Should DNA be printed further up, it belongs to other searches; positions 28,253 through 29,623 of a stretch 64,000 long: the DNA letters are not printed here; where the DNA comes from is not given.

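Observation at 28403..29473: PilT-like protein with every catalytic ATPase motif degenerate, next to an intact PilB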

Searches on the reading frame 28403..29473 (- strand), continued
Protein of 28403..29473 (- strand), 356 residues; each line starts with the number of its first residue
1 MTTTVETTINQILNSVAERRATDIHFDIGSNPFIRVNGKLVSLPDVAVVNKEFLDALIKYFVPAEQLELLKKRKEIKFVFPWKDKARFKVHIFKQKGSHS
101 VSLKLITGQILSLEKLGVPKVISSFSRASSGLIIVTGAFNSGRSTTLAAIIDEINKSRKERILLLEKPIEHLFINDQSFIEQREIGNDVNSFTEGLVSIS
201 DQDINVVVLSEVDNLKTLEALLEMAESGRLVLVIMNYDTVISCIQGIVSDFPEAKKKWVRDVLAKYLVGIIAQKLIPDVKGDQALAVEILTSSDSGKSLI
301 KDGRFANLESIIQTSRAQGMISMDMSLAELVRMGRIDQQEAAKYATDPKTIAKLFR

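Call 11: find_encoding_contigs(protein=P0001, flank=10000, max_places=4)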
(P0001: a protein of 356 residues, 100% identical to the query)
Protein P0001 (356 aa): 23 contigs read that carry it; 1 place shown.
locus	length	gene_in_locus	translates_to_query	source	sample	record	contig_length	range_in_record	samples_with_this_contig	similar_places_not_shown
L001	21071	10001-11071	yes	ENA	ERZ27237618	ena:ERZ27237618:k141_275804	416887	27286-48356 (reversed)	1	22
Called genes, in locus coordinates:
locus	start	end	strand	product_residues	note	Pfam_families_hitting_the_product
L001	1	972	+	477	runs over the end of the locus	-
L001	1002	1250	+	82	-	-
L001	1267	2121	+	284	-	-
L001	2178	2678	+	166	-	-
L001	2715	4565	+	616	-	-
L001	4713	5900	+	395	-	PF06723:MreB_Mbl (faint), PF11104:PilM_2, PF14450:FtsA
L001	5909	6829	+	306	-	-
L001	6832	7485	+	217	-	-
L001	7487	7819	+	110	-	-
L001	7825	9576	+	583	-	PF05157:MshEN, PF00437:T2SSE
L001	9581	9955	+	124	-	PF00072:Response_reg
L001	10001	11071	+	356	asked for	PF00437:T2SSE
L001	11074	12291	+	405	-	PF28597:T2SSF_N, PF00482:T2SSF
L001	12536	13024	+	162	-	PF07963:N_methyl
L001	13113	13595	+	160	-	PF07963:N_methyl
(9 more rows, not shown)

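Call 18: search_protein_families(library=ncbifam, proteins=[window:28403-29473:-, P0103, P0074, P0015], max_evalue=0.001)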
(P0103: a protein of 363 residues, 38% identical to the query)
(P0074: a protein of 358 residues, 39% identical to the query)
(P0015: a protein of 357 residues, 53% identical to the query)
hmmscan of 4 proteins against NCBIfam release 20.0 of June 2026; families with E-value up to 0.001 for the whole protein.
window:28403-29473:- (356 aa): 8 families
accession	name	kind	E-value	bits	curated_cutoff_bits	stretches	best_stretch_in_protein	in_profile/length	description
TIGR01420.1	pilT_fam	subfamily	6.3e-85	285.4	319.1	1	9-349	2-342/343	PilT/PilU family type 4a pilus ATPase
TIGR02525.1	plasmid_TraJ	equivalog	1.6e-22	80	368.3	1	92-345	111-367/372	plasmid transfer ATPase TraJ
TIGR02524.1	dot_icm_DotB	equivalog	2.2e-21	76.5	463.3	1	9-312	6-321/358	Dot/Icm type IV secretion system ATPase DotB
NF007755.0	PRK10436.1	equivalog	4.2e-17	61.9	617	1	3-241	83-326/465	type II secretion system protein GspE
TIGR02533.1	type_II_gspE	equivalog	7.7e-15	54.5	630.25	1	9-278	113-381/486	type II secretion system ATPase GspE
NF041000.1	ATPase_ComGA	equivalog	8e-15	54.5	300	1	11-277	2-266/267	competence type IV pilus ATPase ComGA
NF053534.1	T4PilAsmATPsTfpB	equivalog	1.5e-09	36.9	850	1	124-276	330-472/584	type IV pilus assembly ATPase TfpB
TIGR02538.1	type_IV_pilB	equivalog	4.5e-09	35.4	675.65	1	6-236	182-418/564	type IV-A pilus assembly ATPase PilB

P0103 (363 aa): 17 families
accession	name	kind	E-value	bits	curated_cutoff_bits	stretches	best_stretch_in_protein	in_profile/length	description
TIGR01420.1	pilT_fam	subfamily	4.6e-136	453.6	319.1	1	16-356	2-342/343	PilT/PilU family type 4a pilus ATPase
TIGR02525.1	plasmid_TraJ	equivalog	1.1e-47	162.8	368.3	1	18-324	14-339/372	plasmid transfer ATPase TraJ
TIGR02533.1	type_II_gspE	equivalog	6.1e-41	140.6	630.25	1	16-283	113-379/486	type II secretion system ATPase GspE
TIGR02524.1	dot_icm_DotB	equivalog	1.5e-40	139.5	463.3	1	16-324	6-326/358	Dot/Icm type IV secretion system ATPase DotB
TIGR02538.1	type_IV_pilB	equivalog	1.2e-39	136.5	675.65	1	16-257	185-432/564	type IV-A pilus assembly ATPase PilB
NF007755.0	PRK10436.1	equivalog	3.4e-39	134.8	617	1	11-285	84-357/465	type II secretion system protein GspE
NF041000.1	ATPase_ComGA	equivalog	2.2e-36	125.2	300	1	18-284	2-266/267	competence type IV pilus ATPase ComGA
NF053534.1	T4PilAsmATPsTfpB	equivalog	5.2e-32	111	850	1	9-284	198-473/584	type IV pilus assembly ATPase TfpB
TIGR02788.1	VirB11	equivalog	1.4e-14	53.8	249.95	1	131-258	138-266/308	P-type DNA transfer ATPase VirB11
TIGR02782.1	TrbB_P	equivalog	3.5e-14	52.8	304.55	1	133-270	132-268/303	P-type conjugative transfer ATPase TrbB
NF058587.1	archaellum_moto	equivalog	7.4e-12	44.8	550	1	138-250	276-389/527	archaellum flagellar ATPase motor FlaI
NF010407.0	PRK13833.1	subfamily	9.7e-12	44.9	499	1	133-279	140-284/323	conjugal transfer protein TrbB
NF010469.0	PRK13894.1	subfamily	4.3e-10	39.4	508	1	135-258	147-268/320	conjugal transfer ATPase TrbB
TIGR03819.1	heli_sec_ATPase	hypoth_equivalog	2.4e-09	36.8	373.15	1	134-274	175-319/340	TadA family conjugal transfer-associated ATPase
NF010425.0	PRK13851.1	equivalog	3.4e-08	32.8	461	1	135-256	160-282/344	type IV secretion system protein VirB11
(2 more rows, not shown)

P0074 (358 aa): 8 families
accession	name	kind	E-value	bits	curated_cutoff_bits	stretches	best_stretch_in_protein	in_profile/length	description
TIGR01420.1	pilT_fam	subfamily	2.1e-97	326.4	319.1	1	9-350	2-342/343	PilT/PilU family type 4a pilus ATPase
TIGR02525.1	plasmid_TraJ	equivalog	6.7e-26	91.1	368.3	1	15-301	18-322/372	plasmid transfer ATPase TraJ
TIGR02524.1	dot_icm_DotB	equivalog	7.8e-21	74.7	463.3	1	8-312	5-320/358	Dot/Icm type IV secretion system ATPase DotB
NF007755.0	PRK10436.1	equivalog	4.3e-15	55.3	617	1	8-277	88-355/465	type II secretion system protein GspE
NF041000.1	ATPase_ComGA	equivalog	4.6e-15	55.3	300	1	121-278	118-266/267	competence type IV pilus ATPase ComGA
TIGR02533.1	type_II_gspE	equivalog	5.2e-13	48.5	630.25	1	109-278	218-380/486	type II secretion system ATPase GspE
TIGR02538.1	type_IV_pilB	equivalog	7.5e-10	38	675.65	1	124-249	309-430/564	type IV-A pilus assembly ATPase PilB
NF053534.1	T4PilAsmATPsTfpB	equivalog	9.4e-10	37.5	850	1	124-250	329-451/584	type IV pilus assembly ATPase TfpB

P0015 (357 aa): 8 families
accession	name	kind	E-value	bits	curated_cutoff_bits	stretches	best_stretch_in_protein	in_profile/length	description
TIGR01420.1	pilT_fam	subfamily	9.5e-83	278.2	319.1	1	9-346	2-339/343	PilT/PilU family type 4a pilus ATPase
TIGR02525.1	plasmid_TraJ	equivalog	6.1e-23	81.4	368.3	1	13-343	16-365/372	plasmid transfer ATPase TraJ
TIGR02524.1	dot_icm_DotB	equivalog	4.8e-18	65.5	463.3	1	8-319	5-328/358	Dot/Icm type IV secretion system ATPase DotB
NF007755.0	PRK10436.1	equivalog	1.2e-14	53.9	617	1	8-278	88-357/465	type II secretion system protein GspE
NF041000.1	ATPase_ComGA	equivalog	1.5e-14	53.7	300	1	11-277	2-266/267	competence type IV pilus ATPase ComGA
TIGR02533.1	type_II_gspE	equivalog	2.2e-13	49.7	630.25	1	113-280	222-383/486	type II secretion system ATPase GspE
TIGR02538.1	type_IV_pilB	equivalog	3.8e-11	42.3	675.65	1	126-248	312-430/564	type IV-A pilus assembly ATPase PilB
NF053534.1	T4PilAsmATPsTfpB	equivalog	5.1e-11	41.7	850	1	122-279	328-475/584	type IV pilus assembly ATPase TfpB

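Call 20: find_encoding_contigs(protein=P0103, flank=10000, max_places=3)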
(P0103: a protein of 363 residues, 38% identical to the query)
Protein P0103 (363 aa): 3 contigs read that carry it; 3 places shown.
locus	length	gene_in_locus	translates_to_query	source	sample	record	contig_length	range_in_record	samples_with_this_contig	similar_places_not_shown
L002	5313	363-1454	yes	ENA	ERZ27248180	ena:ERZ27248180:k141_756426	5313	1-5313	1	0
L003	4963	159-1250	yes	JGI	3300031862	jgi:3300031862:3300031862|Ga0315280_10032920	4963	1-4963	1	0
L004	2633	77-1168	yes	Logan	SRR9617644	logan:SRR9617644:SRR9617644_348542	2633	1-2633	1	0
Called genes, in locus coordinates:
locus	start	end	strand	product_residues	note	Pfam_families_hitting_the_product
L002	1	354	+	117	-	?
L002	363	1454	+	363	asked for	PF00437:T2SSE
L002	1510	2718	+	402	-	PF28597:T2SSF_N (weak), PF00482:T2SSF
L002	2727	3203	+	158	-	PF07963:N_methyl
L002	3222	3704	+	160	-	PF07963:N_methyl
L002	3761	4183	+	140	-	PF07963:N_methyl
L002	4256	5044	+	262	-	PF06750:A24_N_bact, PF01478:Peptidase_A24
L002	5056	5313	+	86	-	?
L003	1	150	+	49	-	?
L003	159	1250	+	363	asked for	PF00437:T2SSE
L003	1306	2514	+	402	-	PF28597:T2SSF_N (weak), PF00482:T2SSF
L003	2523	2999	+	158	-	PF07963:N_methyl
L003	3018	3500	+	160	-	PF07963:N_methyl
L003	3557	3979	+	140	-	PF07963:N_methyl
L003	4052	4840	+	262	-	PF06750:A24_N_bact, PF01478:Peptidase_A24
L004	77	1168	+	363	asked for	PF00437:T2SSE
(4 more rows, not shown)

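Call 21: find_encoding_contigs(protein=P0115, flank=10000, max_places=3)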
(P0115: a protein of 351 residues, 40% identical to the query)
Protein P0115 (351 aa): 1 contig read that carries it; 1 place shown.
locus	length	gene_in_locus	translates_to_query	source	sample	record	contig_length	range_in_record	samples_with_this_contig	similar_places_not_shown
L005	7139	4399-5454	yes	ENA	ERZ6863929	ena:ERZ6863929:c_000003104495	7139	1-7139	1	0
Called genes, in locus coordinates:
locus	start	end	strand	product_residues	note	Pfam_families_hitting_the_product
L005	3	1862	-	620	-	?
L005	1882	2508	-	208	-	PF13177:DNA_pol3_delta2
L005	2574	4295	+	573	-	PF05157:MshEN, PF00437:T2SSE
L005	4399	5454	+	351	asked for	PF00437:T2SSE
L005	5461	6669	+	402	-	PF28597:T2SSF_N, PF00482:T2SSF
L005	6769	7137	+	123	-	?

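Call 22: find_related_loci(query=A1, collection=genome_contigs, flank=10000)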
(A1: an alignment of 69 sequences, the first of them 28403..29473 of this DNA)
Query A1 (356 aa) in genome_contigs; peptide patterns used: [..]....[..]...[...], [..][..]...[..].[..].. (x = any residue, [..] = any of these).
600 stretches matched a pattern (row limit reached: there are more); 548 encode a relative of the query (tblastn E <= 1e-3); the best 80 are kept; 80 distinct loci.
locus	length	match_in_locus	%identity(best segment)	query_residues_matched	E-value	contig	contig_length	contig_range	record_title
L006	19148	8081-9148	52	1-356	2e-124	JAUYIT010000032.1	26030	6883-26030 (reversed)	MAG: Candidatus Komeilibacteria bacterium isolate C24_metabat.bin.105 C24_k141_518439, whole genome shotgun sequence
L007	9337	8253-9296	41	9-356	1e-96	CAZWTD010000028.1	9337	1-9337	MAG TPA_asm: uncultured Gammaproteobacteria bacterium isolate binchicken_co115_111 genome assembly, contig: NODE_10960_l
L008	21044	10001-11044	43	9-356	7e-93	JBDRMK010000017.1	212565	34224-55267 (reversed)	MAG: Patescibacteria group bacterium isolate MEGAHIT-group-1.828 k141_1234608, whole genome shotgun sequence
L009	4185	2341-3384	41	9-356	6e-93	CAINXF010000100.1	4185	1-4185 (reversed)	MAG: Candidatus Kerfeldbacteria bacterium isolate AlinenSediments_bin-3800 genome assembly, contig: bin-3800:100/211, wh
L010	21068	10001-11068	39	1-356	1e-91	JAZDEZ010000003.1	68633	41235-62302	MAG: Patescibacteria group bacterium isolate MEGAHIT-group-0.176 k141_6579803, whole genome shotgun sequence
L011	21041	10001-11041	41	9-355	1e-90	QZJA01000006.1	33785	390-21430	MAG: Candidatus Parcubacteria bacterium isolate SURF_51 contig-100_1917_length_33785_read_count_3695474, whole genome sh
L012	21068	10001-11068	39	1-356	7e-91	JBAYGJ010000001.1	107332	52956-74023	MAG: Patescibacteria group bacterium isolate SO_2016_GW1_122 scaffold00421_OW334_2016, whole genome shotgun sequence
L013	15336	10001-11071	39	1-356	2e-88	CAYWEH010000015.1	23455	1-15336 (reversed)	MAG TPA_asm: uncultured Gammaproteobacteria bacterium isolate ERP125453_co1_536 genome assembly, contig: NODE_1997_lengt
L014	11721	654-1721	40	1-356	2e-88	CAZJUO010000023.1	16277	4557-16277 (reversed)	MAG TPA_asm: uncultured Gammaproteobacteria bacterium isolate SRP141376_co4_277 genome assembly, contig: NODE_6112_lengt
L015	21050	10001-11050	40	3-351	3e-88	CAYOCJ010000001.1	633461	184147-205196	MAG TPA_asm: uncultured Gammaproteobacteria bacterium isolate SRP273308_co1_350 genome assembly, contig: NODE_4_length_6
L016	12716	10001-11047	40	8-356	9e-88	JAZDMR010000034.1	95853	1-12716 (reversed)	MAG: bacterium isolate MEGAHIT-group-0.67 k141_18928260, whole genome shotgun sequence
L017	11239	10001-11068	40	1-356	3e-87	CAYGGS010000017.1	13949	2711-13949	MAG TPA_asm: uncultured Gammaproteobacteria bacterium isolate ERP113451_co2_34 genome assembly, contig: NODE_3081_length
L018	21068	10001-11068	42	1-356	1e-86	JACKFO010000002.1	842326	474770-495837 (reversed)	MAG: Candidatus Nomurabacteria bacterium isolate HK-STAS-PATE-4 HK-STAS-PATE-4_2, whole genome shotgun sequence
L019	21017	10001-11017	41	9-347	1e-86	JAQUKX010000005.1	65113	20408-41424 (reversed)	MAG: Patescibacteria group bacterium isolate STD1_117 NODE_864_length_65113_cov_3.896609_Sandtown_D1, whole genome shotg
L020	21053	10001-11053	38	1-351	5e-83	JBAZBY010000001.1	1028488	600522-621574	MAG: Patescibacteria group bacterium isolate SO_2017_GW1_123 NODE_14_length_1028488_cov_9.115459_OW334_2017, whole genom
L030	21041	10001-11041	37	1-347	5e-79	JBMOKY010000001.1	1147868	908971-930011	MAG: Patescibacteria group bacterium isolate Betzabe_MAG010 MAG010_1, whole genome shotgun sequence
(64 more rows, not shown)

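Call 26: predict_structure(alignment_id=A1)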
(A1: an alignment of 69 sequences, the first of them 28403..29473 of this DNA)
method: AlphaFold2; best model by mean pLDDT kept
length: 356 residues; sequences in the alignment: 69
mean_pLDDT: 91.4   pTM: 0.86
mean pLDDT of the five models: 91.4, 91.2, 91.1, 90.5, 89.8
residues with pLDDT >= 90: 232; 70-90: 122; 50-70: 2; < 50: 0
segments of 3 or more residues with pLDDT < 50: none
pLDDT, mean of each block of 10 residues (from residue 1): 79 87 90 86 89 90 84 88 87 88 87 92 96 93 94 97 94 94 93 92 94 96 96 96 96 97 98 91 91 95 95 91 94 91 86 77
secondary structure, 60 per line:
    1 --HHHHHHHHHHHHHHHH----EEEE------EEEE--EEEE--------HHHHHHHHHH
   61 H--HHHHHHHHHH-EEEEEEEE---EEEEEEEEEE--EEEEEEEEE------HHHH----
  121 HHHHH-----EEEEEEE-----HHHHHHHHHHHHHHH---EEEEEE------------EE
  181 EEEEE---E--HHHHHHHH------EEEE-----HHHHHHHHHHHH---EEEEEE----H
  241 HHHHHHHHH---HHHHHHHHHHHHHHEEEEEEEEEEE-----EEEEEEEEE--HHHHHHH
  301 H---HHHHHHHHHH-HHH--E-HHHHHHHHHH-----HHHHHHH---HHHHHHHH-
elements in order: H3-18 E23-26 E33-36 E39-42 H51-61 H64-73 E75-82 E86-95 E98-106 H113-116 H121-125 E131-137 H143-157 E161-166 E179-185 H192-199 E206-209 H215-226 E230-235 H240-249 H253-266 E267-277 E283-291 H294-301 H305-314 H323-332 H338-344 H348-355
